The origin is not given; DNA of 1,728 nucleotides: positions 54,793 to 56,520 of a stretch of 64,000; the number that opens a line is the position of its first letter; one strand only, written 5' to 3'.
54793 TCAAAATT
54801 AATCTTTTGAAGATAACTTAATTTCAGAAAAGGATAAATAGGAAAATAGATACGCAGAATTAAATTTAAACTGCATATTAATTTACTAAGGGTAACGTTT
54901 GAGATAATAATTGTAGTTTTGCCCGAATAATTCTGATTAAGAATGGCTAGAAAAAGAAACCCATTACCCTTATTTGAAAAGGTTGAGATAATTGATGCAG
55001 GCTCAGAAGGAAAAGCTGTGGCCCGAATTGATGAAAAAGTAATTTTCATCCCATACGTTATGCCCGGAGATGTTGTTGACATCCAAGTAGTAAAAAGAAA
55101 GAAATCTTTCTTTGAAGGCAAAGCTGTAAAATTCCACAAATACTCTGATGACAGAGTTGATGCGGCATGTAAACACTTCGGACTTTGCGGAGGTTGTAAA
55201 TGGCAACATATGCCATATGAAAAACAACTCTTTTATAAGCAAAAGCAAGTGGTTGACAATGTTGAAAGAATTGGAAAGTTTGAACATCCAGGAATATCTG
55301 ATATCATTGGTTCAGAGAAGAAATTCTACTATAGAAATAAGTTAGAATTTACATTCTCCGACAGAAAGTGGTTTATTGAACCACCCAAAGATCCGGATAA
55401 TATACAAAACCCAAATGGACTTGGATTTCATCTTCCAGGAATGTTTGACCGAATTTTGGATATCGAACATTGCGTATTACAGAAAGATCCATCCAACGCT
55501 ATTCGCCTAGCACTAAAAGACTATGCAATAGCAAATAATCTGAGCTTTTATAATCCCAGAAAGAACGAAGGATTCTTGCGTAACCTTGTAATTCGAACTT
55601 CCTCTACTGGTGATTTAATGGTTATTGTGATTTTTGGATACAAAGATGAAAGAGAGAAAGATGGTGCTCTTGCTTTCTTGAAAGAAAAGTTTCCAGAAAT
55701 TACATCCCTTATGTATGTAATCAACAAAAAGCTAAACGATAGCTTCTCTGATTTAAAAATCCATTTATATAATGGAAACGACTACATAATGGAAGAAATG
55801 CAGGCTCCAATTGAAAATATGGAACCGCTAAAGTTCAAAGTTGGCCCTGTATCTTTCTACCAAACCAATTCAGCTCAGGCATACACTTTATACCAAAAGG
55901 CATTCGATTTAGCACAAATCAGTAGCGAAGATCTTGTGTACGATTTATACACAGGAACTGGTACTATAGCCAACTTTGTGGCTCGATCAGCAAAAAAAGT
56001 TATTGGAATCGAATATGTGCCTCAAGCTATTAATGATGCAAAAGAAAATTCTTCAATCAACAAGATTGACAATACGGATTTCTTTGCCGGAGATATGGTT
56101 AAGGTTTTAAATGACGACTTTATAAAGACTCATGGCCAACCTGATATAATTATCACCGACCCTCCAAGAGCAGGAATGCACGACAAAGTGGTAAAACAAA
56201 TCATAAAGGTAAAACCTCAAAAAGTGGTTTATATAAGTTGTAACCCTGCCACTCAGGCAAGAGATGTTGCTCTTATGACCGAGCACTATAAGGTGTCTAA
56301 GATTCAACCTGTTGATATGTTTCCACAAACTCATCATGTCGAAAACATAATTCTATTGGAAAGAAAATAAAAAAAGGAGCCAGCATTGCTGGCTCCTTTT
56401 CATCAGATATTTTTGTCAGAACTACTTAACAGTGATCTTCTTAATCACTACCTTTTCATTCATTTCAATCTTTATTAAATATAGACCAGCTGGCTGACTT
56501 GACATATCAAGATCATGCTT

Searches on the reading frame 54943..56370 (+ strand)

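Call 8: search_protein_families(library=pfam, proteins=[window:54943-56370:+])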
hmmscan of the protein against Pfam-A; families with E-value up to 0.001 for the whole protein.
window:54943-56370:+ (475 aa): 9 families
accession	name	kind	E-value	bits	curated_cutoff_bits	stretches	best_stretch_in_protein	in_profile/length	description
PF05958.17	tRNA_U5-meth_tr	-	8.1e-24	84.7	23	1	278-475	155-357/357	tRNA (Uracil-5-)-methyltransferase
PF13847.12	Methyltransf_31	-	4.9e-11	42.9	27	1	327-445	2-122/145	Methyltransferase domain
PF01938.26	TRAM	-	1.6e-06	28.3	21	1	14-62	10-61/61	TRAM domain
PF03602.21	Cons_hypoth95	-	1.5e-05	25.2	24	1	321-438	33-157/182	Conserved hypothetical protein 95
PF02475.24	TRM5-TYW2_MTfase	-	6.3e-05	23.4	28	1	325-388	33-99/164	TRM5/TYW2 methyltransferase domain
PF05175.20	MTS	-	7.3e-05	22.9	23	1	330-423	33-125/170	Methyltransferase small domain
PF13649.12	Methyltransf_25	-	8.2e-05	23.7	27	1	332-388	1-58/97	Methyltransferase domain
PF09445.16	Methyltransf_15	-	0.00013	22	22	1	331-412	3-84/165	RNA cap guanine-N2 methyltransferase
PF01555.25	N6_N4_Mtase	-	0.00036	21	26.7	0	328-368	181-221/221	DNA methylase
